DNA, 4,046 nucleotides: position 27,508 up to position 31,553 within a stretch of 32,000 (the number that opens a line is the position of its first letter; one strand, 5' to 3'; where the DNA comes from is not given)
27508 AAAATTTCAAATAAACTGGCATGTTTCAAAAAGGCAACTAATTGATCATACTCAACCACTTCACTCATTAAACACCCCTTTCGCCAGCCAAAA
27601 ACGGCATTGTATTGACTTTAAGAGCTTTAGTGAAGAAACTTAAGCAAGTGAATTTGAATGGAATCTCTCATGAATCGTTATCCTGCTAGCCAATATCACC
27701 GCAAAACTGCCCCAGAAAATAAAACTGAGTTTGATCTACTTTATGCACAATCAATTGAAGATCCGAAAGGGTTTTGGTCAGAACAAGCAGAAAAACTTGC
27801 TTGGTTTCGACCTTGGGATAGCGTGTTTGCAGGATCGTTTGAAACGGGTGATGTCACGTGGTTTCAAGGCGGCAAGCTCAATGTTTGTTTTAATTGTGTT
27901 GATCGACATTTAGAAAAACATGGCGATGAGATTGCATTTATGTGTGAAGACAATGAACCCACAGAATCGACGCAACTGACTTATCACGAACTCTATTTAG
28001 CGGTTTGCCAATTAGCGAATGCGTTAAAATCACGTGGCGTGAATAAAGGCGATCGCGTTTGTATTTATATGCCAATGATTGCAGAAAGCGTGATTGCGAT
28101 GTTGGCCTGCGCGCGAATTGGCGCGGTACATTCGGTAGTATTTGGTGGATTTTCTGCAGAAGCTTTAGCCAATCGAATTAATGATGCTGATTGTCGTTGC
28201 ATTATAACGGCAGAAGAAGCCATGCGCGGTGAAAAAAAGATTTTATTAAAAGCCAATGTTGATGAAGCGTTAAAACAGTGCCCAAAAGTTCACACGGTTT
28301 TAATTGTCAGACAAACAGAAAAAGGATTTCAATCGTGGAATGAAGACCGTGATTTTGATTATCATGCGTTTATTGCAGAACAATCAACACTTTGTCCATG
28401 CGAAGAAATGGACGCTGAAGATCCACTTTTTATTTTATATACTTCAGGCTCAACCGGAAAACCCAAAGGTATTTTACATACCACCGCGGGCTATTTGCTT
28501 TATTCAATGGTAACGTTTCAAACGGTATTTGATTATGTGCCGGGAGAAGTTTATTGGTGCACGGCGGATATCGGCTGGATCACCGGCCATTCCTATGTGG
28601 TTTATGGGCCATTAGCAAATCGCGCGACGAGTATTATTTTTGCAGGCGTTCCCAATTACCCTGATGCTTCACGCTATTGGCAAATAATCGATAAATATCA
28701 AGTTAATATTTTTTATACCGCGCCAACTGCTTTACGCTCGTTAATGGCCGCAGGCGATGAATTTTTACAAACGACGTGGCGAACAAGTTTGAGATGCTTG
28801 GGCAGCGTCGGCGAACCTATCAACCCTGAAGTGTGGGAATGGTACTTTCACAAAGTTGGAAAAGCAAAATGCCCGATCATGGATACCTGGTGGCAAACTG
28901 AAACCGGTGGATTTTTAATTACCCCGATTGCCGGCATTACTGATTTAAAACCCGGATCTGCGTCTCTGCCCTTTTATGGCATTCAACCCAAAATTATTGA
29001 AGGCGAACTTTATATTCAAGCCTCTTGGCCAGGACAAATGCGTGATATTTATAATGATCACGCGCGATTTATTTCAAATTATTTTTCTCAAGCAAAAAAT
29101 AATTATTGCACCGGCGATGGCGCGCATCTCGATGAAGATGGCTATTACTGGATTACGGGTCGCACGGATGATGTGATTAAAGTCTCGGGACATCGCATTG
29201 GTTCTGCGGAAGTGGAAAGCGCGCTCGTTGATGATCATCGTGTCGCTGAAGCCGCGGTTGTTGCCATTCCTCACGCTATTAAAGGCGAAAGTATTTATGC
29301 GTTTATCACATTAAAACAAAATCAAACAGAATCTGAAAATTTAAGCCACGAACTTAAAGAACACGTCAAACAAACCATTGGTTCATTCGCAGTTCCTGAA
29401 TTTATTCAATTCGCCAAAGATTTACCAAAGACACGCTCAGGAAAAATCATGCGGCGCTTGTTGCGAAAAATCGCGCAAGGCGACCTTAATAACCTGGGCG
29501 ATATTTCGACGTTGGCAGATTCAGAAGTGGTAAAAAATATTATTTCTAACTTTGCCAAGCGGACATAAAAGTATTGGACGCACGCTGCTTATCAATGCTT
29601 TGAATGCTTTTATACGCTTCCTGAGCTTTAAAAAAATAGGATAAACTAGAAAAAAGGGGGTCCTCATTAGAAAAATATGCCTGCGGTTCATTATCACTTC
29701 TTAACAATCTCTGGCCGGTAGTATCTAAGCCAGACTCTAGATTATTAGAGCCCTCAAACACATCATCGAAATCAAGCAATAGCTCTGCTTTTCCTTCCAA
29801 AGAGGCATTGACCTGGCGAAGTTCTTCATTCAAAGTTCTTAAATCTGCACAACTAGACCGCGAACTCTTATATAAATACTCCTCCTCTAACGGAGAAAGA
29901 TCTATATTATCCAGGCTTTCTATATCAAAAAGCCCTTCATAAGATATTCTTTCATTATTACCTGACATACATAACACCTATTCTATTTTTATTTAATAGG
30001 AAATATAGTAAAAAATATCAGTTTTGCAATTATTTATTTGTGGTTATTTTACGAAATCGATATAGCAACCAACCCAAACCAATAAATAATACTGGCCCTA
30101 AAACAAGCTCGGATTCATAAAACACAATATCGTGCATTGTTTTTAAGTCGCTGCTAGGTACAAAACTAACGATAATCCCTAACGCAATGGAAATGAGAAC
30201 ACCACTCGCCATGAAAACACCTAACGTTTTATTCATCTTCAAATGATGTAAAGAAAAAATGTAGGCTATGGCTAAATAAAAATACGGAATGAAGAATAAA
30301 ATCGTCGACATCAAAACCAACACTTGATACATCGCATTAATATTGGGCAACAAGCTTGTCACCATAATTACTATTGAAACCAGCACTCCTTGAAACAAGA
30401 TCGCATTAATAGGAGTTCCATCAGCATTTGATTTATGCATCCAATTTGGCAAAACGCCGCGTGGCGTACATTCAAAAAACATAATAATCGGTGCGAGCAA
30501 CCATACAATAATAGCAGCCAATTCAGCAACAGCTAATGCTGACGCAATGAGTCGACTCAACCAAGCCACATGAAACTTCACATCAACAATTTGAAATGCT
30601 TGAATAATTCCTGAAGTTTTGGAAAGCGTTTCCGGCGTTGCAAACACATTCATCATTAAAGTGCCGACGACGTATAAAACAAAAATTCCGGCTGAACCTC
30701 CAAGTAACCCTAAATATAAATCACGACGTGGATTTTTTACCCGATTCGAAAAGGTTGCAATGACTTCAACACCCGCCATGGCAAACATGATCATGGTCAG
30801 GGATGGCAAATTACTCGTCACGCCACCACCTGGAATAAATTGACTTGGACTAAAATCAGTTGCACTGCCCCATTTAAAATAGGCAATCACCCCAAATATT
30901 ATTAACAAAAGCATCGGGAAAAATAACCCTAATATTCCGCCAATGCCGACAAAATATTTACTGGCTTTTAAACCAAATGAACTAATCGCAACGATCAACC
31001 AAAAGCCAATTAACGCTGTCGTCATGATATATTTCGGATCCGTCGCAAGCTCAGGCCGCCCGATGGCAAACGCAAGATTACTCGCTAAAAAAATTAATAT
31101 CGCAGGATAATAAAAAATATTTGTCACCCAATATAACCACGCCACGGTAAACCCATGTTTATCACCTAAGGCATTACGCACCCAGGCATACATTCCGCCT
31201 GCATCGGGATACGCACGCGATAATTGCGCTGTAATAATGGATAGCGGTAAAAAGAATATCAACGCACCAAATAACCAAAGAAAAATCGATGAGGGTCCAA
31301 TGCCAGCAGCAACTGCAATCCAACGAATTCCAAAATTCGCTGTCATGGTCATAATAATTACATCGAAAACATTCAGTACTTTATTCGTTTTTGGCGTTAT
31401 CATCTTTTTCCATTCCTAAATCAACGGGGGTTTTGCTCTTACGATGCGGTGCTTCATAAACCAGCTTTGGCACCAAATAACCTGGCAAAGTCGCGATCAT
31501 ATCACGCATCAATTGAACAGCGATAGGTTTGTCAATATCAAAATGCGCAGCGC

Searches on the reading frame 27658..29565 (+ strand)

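Call 15: search_protein_families(library=pfam, proteins=[window:27658-29565:+], max_evalue=0.01)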
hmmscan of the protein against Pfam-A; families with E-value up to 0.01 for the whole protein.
window:27658-29565:+ (636 aa): 3 families
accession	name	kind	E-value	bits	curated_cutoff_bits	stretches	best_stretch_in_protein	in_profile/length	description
PF00501.34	AMP-binding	-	4.7e-82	276.3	29.9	1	82-450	2-359/384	AMP-binding enzyme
PF13193.12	AMP-binding_C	-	4.7e-25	88.8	24.5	1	518-596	1-76/76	AMP-binding enzyme C-terminal domain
PF16177.11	ACAS_N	-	5.5e-22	77.8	27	1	28-80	4-55/55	Acetyl-coenzyme A synthetase N-terminus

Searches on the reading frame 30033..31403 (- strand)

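Call 15: search_protein_families(library=pfam, proteins=[window:30033-31403:-], max_evalue=0.01)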
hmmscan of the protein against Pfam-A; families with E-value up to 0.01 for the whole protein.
window:30033-31403:- (457 aa): 2 families
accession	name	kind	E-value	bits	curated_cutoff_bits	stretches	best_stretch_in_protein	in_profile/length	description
PF13520.12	AA_permease_2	-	9.8e-51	173.4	27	1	10-427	1-418/427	Amino acid permease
PF00324.27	AA_permease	-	9.8e-22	77.7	24.6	1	29-415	20-416/470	Amino acid permease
